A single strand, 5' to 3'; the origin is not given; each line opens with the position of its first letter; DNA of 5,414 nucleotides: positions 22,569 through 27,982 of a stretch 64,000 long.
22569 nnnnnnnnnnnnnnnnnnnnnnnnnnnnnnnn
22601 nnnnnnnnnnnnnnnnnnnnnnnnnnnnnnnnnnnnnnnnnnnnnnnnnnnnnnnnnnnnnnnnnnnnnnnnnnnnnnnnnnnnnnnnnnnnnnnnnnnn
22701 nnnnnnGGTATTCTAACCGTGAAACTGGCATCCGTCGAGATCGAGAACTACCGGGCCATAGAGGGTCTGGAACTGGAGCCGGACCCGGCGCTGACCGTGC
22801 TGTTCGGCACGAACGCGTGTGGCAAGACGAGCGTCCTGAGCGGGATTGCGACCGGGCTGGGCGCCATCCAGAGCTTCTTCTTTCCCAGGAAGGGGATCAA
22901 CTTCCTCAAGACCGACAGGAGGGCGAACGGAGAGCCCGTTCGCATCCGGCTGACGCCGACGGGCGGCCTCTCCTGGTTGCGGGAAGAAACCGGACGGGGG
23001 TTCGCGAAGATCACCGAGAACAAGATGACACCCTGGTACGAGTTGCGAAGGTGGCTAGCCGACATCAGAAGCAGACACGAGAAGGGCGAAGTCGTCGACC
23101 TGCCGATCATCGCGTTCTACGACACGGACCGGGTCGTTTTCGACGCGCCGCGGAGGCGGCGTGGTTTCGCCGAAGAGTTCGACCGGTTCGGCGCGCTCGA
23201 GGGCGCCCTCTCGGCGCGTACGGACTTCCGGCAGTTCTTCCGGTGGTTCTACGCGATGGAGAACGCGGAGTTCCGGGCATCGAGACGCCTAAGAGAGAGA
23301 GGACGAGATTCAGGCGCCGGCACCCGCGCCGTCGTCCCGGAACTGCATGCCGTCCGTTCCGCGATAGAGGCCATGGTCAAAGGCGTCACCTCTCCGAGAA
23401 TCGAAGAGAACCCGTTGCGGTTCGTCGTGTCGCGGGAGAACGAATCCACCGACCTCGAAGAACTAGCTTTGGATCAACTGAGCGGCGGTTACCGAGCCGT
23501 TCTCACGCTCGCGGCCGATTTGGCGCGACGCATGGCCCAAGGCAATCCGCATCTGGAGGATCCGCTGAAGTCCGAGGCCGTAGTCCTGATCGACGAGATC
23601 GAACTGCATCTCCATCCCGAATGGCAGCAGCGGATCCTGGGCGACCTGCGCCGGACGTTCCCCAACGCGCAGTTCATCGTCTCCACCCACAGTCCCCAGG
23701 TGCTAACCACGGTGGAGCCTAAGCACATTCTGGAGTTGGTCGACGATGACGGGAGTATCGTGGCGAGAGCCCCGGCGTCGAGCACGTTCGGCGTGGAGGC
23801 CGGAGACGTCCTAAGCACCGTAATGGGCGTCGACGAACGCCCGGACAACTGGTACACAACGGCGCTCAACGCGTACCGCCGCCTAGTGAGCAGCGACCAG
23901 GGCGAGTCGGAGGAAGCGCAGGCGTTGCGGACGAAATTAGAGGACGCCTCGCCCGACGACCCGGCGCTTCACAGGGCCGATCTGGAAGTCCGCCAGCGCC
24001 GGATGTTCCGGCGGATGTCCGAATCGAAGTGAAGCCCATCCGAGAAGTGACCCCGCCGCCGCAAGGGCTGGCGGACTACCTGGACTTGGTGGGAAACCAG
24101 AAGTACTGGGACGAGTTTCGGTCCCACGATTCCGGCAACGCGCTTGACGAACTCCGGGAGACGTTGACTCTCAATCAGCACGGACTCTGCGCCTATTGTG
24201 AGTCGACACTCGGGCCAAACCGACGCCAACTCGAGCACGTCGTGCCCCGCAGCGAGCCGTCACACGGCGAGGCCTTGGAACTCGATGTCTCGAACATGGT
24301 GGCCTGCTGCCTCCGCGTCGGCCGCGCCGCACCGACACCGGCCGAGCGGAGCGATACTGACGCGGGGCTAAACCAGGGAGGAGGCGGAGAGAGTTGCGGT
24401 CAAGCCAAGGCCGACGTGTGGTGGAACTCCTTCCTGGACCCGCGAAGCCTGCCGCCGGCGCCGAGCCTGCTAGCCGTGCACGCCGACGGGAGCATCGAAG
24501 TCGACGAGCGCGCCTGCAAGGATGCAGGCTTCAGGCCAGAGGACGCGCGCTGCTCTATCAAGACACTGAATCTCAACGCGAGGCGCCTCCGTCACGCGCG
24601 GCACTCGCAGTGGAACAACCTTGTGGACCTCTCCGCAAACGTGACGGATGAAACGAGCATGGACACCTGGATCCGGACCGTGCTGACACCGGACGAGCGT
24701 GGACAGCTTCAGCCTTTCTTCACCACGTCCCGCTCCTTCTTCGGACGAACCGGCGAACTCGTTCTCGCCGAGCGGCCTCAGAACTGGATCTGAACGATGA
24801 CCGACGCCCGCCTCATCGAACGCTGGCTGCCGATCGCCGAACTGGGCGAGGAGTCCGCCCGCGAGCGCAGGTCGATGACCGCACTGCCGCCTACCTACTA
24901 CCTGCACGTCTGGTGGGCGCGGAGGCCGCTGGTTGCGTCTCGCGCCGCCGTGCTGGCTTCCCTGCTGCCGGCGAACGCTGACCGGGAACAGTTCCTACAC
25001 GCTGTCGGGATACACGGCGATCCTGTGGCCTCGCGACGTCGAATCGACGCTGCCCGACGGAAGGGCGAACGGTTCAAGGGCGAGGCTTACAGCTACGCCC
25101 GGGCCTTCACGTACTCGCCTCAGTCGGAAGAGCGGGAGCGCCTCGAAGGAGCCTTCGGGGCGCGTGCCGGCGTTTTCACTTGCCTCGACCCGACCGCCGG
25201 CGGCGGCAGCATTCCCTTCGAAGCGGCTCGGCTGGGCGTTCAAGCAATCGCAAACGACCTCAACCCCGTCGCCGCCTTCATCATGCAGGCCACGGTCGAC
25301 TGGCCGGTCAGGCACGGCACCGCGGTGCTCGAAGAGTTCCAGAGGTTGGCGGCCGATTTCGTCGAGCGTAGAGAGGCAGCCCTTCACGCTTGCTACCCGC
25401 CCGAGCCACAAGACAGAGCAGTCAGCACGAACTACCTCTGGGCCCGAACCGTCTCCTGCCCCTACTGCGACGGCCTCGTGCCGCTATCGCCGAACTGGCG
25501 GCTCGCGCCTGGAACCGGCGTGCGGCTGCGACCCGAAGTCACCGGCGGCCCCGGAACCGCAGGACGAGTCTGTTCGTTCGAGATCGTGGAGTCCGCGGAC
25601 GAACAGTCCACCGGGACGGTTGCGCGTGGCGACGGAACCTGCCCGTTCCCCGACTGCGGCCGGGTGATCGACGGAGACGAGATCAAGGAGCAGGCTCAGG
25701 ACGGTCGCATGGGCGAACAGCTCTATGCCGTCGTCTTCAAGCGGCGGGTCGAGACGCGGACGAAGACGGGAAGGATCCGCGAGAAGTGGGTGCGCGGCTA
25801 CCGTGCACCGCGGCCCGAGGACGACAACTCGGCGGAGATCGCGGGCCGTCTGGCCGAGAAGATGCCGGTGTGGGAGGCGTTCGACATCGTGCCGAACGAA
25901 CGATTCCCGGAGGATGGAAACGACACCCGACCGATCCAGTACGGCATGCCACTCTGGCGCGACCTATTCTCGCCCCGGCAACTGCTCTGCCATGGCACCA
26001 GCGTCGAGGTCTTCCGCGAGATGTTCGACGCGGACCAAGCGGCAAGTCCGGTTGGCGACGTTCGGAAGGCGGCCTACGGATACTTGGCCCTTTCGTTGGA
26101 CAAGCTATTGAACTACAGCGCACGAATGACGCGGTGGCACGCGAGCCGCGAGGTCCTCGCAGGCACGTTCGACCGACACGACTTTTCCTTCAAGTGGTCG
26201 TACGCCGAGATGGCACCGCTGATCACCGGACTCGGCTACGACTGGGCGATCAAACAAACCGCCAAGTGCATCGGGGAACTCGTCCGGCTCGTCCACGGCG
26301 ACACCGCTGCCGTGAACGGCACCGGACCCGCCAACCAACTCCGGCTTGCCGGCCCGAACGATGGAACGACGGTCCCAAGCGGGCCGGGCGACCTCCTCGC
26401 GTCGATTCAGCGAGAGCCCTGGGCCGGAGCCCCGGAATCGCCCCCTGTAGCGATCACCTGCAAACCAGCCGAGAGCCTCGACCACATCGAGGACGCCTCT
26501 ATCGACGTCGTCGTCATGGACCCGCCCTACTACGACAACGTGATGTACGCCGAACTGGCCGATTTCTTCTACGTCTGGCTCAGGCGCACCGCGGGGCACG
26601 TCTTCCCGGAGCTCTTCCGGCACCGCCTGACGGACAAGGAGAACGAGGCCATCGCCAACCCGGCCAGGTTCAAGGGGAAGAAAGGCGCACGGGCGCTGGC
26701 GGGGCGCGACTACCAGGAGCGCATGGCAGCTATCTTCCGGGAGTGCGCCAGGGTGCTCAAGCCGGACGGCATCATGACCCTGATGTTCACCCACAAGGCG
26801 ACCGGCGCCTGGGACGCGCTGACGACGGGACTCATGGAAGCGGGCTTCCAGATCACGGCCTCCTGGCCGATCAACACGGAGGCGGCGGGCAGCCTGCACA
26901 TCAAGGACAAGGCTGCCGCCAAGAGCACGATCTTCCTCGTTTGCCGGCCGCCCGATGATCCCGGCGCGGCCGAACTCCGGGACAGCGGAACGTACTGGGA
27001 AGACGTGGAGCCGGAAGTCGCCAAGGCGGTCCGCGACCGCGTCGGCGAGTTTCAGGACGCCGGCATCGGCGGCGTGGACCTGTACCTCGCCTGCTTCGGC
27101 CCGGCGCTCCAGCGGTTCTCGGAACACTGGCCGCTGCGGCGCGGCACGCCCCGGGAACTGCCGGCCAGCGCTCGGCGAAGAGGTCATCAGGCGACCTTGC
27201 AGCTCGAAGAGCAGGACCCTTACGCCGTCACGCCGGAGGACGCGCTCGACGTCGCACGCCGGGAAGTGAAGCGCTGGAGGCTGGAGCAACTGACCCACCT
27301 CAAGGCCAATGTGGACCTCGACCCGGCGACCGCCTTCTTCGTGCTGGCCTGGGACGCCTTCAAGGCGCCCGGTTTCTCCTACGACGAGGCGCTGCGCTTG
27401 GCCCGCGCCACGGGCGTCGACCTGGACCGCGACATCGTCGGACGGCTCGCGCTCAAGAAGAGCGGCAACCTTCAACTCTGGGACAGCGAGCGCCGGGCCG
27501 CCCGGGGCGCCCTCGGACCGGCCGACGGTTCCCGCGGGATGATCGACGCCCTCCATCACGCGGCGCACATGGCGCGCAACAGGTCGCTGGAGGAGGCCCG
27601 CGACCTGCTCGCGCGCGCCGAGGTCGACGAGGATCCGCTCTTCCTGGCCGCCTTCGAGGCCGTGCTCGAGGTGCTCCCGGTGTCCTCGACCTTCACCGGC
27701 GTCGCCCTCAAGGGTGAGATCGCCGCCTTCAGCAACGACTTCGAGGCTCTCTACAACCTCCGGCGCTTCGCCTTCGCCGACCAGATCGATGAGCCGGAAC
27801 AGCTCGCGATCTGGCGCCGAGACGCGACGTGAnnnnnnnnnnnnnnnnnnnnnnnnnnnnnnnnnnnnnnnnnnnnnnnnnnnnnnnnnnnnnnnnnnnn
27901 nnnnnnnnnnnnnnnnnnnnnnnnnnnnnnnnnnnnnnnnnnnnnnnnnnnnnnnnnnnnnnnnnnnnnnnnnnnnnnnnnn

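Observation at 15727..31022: Ten-gene, translationally coupled defence super-operon in which an RM-like DUF499/DUF1156/PLD-SNF2 module is split by two other defence modules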

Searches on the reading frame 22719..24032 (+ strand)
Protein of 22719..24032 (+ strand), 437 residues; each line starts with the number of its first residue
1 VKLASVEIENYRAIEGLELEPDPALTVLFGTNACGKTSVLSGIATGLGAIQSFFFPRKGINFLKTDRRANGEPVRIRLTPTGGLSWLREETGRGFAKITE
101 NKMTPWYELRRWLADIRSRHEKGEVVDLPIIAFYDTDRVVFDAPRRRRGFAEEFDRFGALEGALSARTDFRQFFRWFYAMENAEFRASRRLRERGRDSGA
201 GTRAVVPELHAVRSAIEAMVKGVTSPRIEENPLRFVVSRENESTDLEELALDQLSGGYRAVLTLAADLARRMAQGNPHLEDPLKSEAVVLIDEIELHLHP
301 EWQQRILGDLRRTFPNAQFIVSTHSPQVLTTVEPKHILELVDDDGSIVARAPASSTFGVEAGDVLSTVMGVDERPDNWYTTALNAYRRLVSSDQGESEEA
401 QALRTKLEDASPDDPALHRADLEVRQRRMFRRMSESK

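Call 3: search_protein_families(library=pfam, proteins=[window:22719-24032:+], max_evalue=0.01)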
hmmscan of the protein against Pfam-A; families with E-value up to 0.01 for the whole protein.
window:22719-24032:+ (437 aa): 6 families
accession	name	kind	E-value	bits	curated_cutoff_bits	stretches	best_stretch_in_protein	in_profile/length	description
PF13304.12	AAA_21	-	6.6e-21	76.1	27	1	25-329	1-303/304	AAA domain, putative AbiEii toxin, Type IV TA system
PF13175.12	AAA_15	-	1.6e-19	71.2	32.1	2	1-41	1-41/374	AAA ATPase domain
PF02463.25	SMC_N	-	6.4e-12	45.8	40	2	247-332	130-205/220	RecF/RecN/SMC N terminal domain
PF13476.12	AAA_23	-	2.6e-09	38.5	27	1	5-175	1-174/201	AAA domain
PF11398.14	DUF2813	-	2.5e-06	27.6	21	0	1-48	1-47/372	Protein of unknown function (DUF2813)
PF07507.16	WavE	-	0.00072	19.3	27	1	304-372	23-92/305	WavE lipopolysaccharide synthesis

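Call 4: search_protein_families(library=padloc, proteins=[window:22719-24032:+], max_evalue=0.01)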
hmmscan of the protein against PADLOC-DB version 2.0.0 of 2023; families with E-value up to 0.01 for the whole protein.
window:22719-24032:+ (437 aa): 154 families (the best 25 are shown)
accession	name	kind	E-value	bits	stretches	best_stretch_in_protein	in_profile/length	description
PDLC00311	PtuA1|PtuA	-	1.8e-110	368.1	2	108-429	130-452/455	AAA ATPase domain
PDLC00271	PtuA1|PtuA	-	4.1e-99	331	1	1-431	1-418/421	AAA ATPase domain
PDLC00278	PtuA1|PtuA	-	1e-98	329.5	1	1-432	1-433/436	AAA ATPase domain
PDLC00310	PtuA1|PtuA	-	1.2e-89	299.4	1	1-432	1-439/443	AAA ATPase domain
PDLC02913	ATPase_I-A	-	6.2e-87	290.8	2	208-429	290-505/508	-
PDLC00299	PtuA1|PtuA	-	1.8e-85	286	2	209-436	304-531/535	AAA ATPase domain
PDLC00267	PtuA1|PtuA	-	6.9e-80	267.3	1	1-417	1-421/438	AAA ATPase domain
PDLC00275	PtuA1|PtuA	-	5e-72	241.1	1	109-431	39-347/348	AAA ATPase domain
PDLC00284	PtuA1|PtuA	-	2.2e-70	236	3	207-427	317-537/545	AAA ATPase domain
PDLC00298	PtuA1|PtuA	-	1.3e-66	223.4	2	121-430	129-420/423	AAA ATPase domain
PDLC00277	PtuA1|PtuA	-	2e-60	203.2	1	1-430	1-421/423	AAA ATPase domain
PDLC00286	PtuA1|PtuA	-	3.8e-58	195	1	124-426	5-281/289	AAA ATPase domain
PDLC00304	PtuA1|PtuA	-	1.6e-40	137.7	1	203-405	209-409/444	AAA ATPase domain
PDLC00305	PtuA1|PtuA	-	1.7e-38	131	2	244-398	202-361/392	AAA ATPase domain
PDLC00292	PtuA1|PtuA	-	9.8e-35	118.1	2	244-405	500-660/726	AAA ATPase domain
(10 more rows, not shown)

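Call 58: search_protein_families(library=ncbifam, proteins=[window:22719-24032:+], max_evalue=0.001)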
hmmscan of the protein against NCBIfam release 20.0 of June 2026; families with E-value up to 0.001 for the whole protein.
window:22719-24032:+ (437 aa): 7 families
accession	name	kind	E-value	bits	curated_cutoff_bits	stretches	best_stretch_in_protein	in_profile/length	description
NF041760.1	PtuA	equivalog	5.6e-82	276.3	500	2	208-429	302-523/524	retron Ec78 anti-phage system effector ATPase PtuA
TIGR00611.2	recf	equivalog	1.9e-09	37.2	172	1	4-53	2-50/339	DNA replication/repair protein RecF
NF047739.1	antiphage_MADS3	equivalog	2.1e-09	37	420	1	285-340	336-390/427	methylation-associated defense system AAA family ATPase MAD3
TIGR04435.1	restrict_AAA_1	hypoth_equivalog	3.4e-08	32.6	300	1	286-406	419-549/568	restriction system-associated AAA family ATPase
NF038234.1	retron_eff_Eco8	equivalog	4.6e-08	32.1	250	0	286-332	273-328/679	retron Eco8 family effector endonuclease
NF010680.0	PRK14079.1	equivalog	2.3e-06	26.8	386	1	1-48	1-48/349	recombination protein F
NF045487.1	ASRP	equivalog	2.6e-05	23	300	0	18-49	9-40/593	archaea-specific SMC-related protein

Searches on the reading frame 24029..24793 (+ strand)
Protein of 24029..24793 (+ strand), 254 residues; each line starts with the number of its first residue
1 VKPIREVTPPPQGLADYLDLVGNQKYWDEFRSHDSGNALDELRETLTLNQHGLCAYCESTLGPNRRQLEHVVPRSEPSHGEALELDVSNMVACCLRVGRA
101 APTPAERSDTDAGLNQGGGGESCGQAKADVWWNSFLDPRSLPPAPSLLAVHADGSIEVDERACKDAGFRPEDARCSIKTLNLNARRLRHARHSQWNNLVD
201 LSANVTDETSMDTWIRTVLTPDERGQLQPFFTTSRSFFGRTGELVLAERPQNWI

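Call 3: search_protein_families(library=pfam, proteins=[window:24029-24793:+], max_evalue=0.01)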
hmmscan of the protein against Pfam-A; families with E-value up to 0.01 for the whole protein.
window:24029-24793:+ (254 aa): 0 families

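Call 4: search_protein_families(library=padloc, proteins=[window:24029-24793:+], max_evalue=0.01)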
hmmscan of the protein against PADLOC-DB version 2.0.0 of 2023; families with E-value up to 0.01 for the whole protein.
window:24029-24793:+ (254 aa): 33 families (the best 25 are shown)
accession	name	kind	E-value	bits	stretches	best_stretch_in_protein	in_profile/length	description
PDLC00349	PtuB1|PtuB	-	4.7e-49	165.7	1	1-252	1-259/260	Unknown function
PDLC02924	HNH_I-A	-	5.9e-29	99.5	1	1-239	1-196/198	-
PDLC00338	PtuB1|PtuB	-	3.3e-26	90.3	1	8-248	7-256/261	Unknown function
PDLC00332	PtuB1|PtuB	-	1.2e-24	85.4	1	1-239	1-207/212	Unknown function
PDLC00355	PtuB1|PtuB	-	4.1e-23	80.4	1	1-248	1-258/263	Unknown function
PDLC00324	PtuB1|PtuB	-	1e-22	78.9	1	9-241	8-206/209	Unknown function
PDLC00322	PtuB1|PtuB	-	2.7e-15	54.8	1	35-232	28-201/215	Unknown function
PDLC00346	PtuB1|PtuB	-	8.3e-14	50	1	11-231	10-201/214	Unknown function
PDLC00357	PtuB1|PtuB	-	1.4e-13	49.3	1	40-248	39-234/240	Unknown function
PDLC00320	PtuB1|PtuB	-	2.3e-13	48.4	1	41-239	32-199/202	Unknown function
PDLC00358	PtuB1|PtuB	-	4.6e-11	40.8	1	5-96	6-87/215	Unknown function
PDLC00314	PtuB1|PtuB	-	9e-11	40.1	1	1-98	1-90/156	Unknown function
PDLC00344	PtuB1|PtuB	-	3.2e-10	38.1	1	11-98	10-93/213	Unknown function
PDLC00337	PtuB1|PtuB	-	2.2e-09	35.5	1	40-94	45-97/216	Unknown function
PDLC00353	PtuB1|PtuB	-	2.2e-09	35.4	1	27-129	26-105/196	Unknown function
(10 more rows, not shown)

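Call 58: search_protein_families(library=ncbifam, proteins=[window:24029-24793:+], max_evalue=0.001)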
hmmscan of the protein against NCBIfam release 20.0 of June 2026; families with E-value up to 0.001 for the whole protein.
window:24029-24793:+ (254 aa): 2 families
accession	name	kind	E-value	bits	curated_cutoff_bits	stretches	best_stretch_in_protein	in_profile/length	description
NF041761.1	PtuB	equivalog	4.5e-22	79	150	1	1-234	1-216/218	retron Ec78 anti-phage system effector HNH endonuclease PtuB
TIGR02646.1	TIGR02646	subfamily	2e-16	60.4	52.15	1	27-191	4-144/144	retron system putative HNH endonuclease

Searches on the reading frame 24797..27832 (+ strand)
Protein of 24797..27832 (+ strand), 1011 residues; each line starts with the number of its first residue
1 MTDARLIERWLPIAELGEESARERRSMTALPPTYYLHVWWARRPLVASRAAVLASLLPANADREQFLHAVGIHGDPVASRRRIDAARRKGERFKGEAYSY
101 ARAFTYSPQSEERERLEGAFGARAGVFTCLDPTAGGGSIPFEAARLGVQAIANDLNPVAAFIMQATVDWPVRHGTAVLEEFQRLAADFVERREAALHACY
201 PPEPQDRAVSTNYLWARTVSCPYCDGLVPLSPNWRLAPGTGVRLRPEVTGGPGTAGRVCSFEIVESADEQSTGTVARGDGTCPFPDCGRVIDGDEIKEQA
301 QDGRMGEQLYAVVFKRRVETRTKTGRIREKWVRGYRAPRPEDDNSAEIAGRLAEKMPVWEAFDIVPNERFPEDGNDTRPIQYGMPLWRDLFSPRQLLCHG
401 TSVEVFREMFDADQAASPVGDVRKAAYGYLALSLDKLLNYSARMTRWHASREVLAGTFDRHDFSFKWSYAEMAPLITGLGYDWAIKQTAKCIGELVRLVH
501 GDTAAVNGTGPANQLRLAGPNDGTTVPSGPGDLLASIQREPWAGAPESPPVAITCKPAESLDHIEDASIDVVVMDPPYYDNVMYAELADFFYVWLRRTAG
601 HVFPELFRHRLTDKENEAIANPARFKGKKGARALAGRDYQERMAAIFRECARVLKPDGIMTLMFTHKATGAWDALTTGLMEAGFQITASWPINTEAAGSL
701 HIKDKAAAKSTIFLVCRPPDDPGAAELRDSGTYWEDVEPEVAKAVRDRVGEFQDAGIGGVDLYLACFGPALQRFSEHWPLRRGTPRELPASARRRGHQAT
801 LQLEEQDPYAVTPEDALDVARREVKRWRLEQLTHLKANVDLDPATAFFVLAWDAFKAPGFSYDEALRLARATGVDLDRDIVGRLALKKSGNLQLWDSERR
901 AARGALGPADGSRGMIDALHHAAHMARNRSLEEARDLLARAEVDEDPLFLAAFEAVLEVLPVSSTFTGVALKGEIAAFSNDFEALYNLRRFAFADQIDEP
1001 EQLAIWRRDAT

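Call 3: search_protein_families(library=pfam, proteins=[window:24797-27832:+], max_evalue=0.01)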
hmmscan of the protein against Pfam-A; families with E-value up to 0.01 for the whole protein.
window:24797-27832:+ (1011 aa): 5 families
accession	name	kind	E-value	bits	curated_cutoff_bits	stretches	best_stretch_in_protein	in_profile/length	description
PF06634.17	DUF1156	-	3.3e-16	59.6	24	1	10-60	1-50/73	Protein of unknown function (DUF1156)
PF01555.25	N6_N4_Mtase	-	0.00019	21.9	26.7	1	569-671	1-60/221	DNA methylase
PF08241.18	Methyltransf_11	-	0.00038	21.5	21.2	0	641-660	74-93/95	Methyltransferase domain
PF02086.21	MethyltransfD12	-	0.00076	19.7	22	0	127-180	22-75/253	D12 class N6 adenine-specific DNA methyltransferase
PF01170.24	UPF0020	-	0.0043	17.2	22.3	0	130-161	33-64/197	RMKL-like, methyltransferase domain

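Call 4: search_protein_families(library=padloc, proteins=[window:24797-27832:+], max_evalue=0.01)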
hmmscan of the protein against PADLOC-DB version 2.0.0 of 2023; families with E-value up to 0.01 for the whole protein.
window:24797-27832:+ (1011 aa): 24 families
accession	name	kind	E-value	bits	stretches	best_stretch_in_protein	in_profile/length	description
PDLC00661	HmaB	-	1.6e-72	242.7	4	570-777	570-781/973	DNA-adenine methylase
PDLC00660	HmaB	-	2.2e-72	242.3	4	570-777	569-781/967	DNA-adenine methylase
PDLC02189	DUF1156_MTase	-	2.9e-47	159.5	4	551-749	533-702/944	-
PDLC03233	MTase_II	-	1.5e-41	140.7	4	526-713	448-639/731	Type II methyltransferase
PDLC03314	MTase_II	-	5.5e-34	115.4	3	568-749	546-702/944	Type II methyltransferase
PDLC03352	MTase_II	-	1.1e-31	107.6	4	568-602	565-599/1023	Type II methyltransferase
PDLC02541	PglX|PglXI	-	1.3e-20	71.1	1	552-705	477-608/919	PglXI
PDLC03312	MTase_II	-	1.8e-16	57.1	1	558-687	1118-1231/1344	Type II methyltransferase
PDLC03346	MTase_II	-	1.7e-12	43.9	1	551-720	592-738/1068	Type II methyltransferase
PDLC03319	MTase_II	-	6.8e-09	33.1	2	129-169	27-67/503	Type II methyltransferase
PDLC04134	mad2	-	1e-08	32.5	1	551-683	341-417/492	mads_2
PDLC03325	MTase_II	-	1e-07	29.1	0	130-167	96-133/426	Type II methyltransferase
PDLC03224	MTase_II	-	9.4e-06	22.8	1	128-166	96-134/481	Type II methyltransferase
PDLC03367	MTase_II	-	2.9e-05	20.6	0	129-170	45-86/633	Type II methyltransferase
PDLC03380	MTase_II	-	4.7e-05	20.8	0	128-168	59-99/393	Type II methyltransferase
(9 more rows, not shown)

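Call 58: search_protein_families(library=ncbifam, proteins=[window:24797-27832:+], max_evalue=0.001)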
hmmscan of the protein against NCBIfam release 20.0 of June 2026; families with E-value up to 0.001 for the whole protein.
window:24797-27832:+ (1011 aa): 1 family
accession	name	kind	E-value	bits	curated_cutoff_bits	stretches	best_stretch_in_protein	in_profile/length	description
NF042963.1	DUF1156_antiphage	equivalog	1.1e-65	222.4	1000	4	566-751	571-731/960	anti-phage-associated DUF1156 domain-containing protein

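Call 72: search_solved_structures(query=window:24797-27829:+, max_evalue=0.001)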
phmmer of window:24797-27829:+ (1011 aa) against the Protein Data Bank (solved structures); distinct sequences matched with E-value up to 0.001: 0.
